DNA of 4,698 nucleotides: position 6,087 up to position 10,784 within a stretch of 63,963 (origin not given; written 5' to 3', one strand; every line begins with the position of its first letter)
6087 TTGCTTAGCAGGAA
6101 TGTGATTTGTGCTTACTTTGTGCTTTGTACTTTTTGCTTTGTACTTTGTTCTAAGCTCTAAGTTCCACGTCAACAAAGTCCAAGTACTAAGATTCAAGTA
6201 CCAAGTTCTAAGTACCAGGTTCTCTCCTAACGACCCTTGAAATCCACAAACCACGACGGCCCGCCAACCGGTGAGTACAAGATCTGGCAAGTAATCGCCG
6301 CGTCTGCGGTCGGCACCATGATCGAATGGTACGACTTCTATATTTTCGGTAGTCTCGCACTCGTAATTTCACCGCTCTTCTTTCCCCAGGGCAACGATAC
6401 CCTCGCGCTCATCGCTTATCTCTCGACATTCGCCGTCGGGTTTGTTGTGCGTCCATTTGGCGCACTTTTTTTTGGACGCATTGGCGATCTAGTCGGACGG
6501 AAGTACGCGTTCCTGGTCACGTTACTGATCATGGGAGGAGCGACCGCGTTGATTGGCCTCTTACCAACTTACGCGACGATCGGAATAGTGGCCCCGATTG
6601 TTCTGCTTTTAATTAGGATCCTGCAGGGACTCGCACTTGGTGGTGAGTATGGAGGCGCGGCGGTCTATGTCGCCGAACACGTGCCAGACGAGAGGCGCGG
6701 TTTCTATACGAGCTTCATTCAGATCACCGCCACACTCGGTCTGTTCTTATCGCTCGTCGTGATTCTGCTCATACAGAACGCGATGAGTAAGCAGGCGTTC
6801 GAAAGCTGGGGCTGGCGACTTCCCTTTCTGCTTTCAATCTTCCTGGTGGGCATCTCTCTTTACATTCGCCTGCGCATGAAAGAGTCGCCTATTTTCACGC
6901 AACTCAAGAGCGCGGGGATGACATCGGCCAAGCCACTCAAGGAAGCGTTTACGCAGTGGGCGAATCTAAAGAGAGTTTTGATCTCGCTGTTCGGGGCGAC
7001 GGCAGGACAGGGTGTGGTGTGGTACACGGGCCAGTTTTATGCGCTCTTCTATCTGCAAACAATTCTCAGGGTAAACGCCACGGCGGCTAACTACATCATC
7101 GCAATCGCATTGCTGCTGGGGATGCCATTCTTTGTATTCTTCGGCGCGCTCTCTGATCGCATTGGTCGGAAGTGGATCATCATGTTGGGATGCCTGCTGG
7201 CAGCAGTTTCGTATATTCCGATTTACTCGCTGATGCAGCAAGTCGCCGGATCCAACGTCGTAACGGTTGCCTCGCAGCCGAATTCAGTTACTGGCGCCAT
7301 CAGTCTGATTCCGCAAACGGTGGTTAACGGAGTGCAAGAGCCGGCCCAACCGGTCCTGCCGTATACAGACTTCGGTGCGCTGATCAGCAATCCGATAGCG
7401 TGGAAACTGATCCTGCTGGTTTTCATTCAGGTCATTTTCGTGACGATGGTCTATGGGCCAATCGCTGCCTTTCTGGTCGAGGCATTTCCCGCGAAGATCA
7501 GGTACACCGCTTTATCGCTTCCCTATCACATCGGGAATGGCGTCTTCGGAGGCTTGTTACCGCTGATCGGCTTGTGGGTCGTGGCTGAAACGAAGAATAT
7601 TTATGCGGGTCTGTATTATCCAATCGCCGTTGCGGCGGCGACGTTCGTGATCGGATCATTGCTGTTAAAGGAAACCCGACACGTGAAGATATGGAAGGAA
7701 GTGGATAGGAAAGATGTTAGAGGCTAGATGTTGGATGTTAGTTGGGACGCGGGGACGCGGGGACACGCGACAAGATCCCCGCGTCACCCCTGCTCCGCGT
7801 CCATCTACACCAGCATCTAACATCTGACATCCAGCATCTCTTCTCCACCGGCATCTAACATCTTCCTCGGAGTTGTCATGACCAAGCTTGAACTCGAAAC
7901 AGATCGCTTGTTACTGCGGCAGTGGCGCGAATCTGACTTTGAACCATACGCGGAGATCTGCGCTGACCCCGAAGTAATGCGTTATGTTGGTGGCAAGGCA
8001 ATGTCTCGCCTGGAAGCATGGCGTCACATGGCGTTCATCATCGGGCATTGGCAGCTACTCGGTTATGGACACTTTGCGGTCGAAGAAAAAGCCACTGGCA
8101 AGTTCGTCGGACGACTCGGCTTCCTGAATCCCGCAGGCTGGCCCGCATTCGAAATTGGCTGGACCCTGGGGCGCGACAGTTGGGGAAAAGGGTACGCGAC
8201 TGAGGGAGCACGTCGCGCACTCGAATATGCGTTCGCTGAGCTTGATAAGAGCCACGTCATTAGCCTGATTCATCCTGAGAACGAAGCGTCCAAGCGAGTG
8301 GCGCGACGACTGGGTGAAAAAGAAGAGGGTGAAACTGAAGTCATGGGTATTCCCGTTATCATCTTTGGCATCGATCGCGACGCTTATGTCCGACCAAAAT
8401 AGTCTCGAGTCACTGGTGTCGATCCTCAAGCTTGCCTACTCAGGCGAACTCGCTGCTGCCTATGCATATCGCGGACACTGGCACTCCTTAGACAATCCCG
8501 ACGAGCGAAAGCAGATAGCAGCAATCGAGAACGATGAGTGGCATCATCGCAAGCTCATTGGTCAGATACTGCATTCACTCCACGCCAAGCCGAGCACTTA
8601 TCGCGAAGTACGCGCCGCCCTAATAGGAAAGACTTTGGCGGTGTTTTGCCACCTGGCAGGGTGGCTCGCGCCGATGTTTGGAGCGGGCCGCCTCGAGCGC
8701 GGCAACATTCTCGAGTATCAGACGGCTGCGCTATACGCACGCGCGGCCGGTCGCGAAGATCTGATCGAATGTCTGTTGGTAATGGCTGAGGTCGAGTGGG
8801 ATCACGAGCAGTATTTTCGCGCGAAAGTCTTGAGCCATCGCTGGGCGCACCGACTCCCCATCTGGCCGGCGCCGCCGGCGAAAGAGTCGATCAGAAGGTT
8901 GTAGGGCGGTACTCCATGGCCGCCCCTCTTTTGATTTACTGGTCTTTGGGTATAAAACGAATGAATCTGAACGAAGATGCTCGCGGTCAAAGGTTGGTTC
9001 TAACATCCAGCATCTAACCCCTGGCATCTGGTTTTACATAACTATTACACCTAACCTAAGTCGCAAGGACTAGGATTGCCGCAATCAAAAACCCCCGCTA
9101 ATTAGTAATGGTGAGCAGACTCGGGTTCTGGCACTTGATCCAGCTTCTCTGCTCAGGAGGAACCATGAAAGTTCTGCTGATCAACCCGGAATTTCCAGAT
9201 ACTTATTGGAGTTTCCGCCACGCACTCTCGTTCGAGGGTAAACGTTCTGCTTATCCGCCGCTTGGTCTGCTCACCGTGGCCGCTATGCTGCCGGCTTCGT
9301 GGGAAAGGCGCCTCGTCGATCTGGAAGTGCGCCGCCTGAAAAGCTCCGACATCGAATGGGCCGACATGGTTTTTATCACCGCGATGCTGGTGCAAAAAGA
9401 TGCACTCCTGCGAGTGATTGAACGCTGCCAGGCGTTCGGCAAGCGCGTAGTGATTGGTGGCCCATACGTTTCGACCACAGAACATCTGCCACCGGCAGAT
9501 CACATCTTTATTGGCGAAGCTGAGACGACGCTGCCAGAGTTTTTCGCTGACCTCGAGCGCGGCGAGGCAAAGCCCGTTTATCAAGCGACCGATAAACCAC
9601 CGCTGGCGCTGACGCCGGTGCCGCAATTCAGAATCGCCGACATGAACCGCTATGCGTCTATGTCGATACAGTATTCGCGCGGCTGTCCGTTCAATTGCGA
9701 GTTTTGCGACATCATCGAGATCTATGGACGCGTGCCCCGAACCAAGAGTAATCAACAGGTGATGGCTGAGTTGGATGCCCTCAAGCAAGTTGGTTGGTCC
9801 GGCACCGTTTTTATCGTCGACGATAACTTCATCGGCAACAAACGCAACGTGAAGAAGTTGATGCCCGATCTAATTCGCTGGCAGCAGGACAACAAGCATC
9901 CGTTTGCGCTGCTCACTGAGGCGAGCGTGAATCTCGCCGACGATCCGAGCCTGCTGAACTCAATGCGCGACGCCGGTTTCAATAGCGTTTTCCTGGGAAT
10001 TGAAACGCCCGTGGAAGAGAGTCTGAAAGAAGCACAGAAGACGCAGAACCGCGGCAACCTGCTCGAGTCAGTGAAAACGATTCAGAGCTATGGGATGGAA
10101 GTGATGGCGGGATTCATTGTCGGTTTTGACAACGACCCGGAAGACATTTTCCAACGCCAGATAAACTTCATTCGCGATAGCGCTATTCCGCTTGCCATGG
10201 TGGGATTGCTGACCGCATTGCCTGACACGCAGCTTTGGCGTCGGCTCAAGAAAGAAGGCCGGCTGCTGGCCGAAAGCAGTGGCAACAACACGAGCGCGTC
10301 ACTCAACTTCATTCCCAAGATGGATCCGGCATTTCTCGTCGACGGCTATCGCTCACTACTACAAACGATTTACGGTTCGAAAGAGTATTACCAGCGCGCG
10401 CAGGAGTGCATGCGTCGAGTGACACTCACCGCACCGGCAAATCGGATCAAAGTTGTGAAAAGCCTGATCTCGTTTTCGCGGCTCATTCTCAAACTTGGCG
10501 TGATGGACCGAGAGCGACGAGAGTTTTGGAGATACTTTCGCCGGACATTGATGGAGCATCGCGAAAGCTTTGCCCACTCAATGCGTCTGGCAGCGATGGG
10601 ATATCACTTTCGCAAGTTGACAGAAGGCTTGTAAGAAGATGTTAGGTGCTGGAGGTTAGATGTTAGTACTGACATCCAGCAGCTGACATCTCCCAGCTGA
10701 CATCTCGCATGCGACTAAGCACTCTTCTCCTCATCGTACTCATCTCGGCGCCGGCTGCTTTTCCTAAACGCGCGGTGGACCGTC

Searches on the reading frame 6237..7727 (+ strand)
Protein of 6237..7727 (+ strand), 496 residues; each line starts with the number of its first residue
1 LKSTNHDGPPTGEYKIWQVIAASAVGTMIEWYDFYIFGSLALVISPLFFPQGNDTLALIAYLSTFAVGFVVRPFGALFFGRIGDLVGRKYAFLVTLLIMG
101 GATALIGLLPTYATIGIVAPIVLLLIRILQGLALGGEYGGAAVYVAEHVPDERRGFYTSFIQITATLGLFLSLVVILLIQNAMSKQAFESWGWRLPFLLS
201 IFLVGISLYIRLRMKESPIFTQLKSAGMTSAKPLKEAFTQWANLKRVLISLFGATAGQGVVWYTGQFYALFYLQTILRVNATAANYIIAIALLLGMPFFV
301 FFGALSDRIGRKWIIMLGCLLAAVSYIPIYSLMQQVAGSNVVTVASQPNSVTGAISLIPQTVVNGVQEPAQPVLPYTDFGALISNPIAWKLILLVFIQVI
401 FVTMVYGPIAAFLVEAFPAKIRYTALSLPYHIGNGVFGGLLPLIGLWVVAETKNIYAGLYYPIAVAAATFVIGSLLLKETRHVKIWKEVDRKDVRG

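Call 20: search_protein_families(library=pfam, proteins=[window:6237-7727:+], max_evalue=0.00001)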
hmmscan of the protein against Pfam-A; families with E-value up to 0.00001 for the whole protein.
window:6237-7727:+ (496 aa): 2 families
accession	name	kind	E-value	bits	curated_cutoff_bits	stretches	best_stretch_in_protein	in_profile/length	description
PF00083.30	Sugar_tr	-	4e-31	108.8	22.3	1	23-333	5-340/452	Sugar (and other) transporter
PF07690.21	MFS_1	-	1.3e-27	97.1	33.4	1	56-333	31-289/347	Major Facilitator Superfamily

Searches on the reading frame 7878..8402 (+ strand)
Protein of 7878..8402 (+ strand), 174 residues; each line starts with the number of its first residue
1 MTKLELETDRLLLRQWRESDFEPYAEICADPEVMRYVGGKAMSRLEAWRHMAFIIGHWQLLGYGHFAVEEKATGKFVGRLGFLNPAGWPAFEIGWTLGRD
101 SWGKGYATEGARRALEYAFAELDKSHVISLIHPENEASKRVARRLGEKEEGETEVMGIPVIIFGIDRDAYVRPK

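Call 20: search_protein_families(library=pfam, proteins=[window:7878-8402:+], max_evalue=0.00001)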
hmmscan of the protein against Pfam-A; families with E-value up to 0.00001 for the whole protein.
window:7878-8402:+ (174 aa): 2 families
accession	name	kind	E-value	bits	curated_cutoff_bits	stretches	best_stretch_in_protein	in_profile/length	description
PF13302.13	Acetyltransf_3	-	3.6e-39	135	25.4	1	10-146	1-136/138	Acetyltransferase (GNAT) domain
PF00583.31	Acetyltransf_1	-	1.3e-07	32.3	20.7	1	62-146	32-115/116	Acetyltransferase (GNAT) family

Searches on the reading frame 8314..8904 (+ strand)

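Call 77: search_protein_families(library=pfam, proteins=[window:8314-8904:+], max_evalue=0.001)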
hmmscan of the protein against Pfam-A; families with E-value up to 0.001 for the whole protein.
window:8314-8904:+ (196 aa): 1 family
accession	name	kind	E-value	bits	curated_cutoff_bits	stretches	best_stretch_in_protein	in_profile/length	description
PF03232.19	COQ7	-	6.4e-08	32.8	23.5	1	34-116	3-85/169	Ubiquinone biosynthesis protein COQ7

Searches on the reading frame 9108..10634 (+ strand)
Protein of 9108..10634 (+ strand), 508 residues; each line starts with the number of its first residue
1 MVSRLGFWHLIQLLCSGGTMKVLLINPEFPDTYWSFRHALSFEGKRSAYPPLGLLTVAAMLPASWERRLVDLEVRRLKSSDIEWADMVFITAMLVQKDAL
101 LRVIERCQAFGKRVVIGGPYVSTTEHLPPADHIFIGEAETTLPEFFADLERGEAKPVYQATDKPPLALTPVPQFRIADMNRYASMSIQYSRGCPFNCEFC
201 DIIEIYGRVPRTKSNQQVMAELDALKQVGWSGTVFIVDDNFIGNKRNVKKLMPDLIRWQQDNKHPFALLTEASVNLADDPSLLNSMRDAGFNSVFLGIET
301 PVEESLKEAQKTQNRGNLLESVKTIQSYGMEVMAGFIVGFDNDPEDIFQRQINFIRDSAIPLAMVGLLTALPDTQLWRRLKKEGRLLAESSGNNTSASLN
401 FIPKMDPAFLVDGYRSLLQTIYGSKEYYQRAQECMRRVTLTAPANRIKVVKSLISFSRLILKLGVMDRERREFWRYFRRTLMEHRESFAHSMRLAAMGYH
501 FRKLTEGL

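Call 20: search_protein_families(library=pfam, proteins=[window:9108-10634:+], max_evalue=0.00001)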
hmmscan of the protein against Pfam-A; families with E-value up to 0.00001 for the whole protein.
window:9108-10634:+ (508 aa): 3 families
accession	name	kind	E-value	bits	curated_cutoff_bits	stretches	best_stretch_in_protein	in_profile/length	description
PF13282.11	DUF4070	-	4e-35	121.4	22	1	374-506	1-136/144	Domain of unknown function (DUF4070)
PF04055.27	Radical_SAM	-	1.2e-16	61.8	29.5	1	188-350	2-161/166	Radical SAM superfamily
PF02310.24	B12-binding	-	6.4e-12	45.8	32.1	1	49-145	12-120/121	B12 binding domain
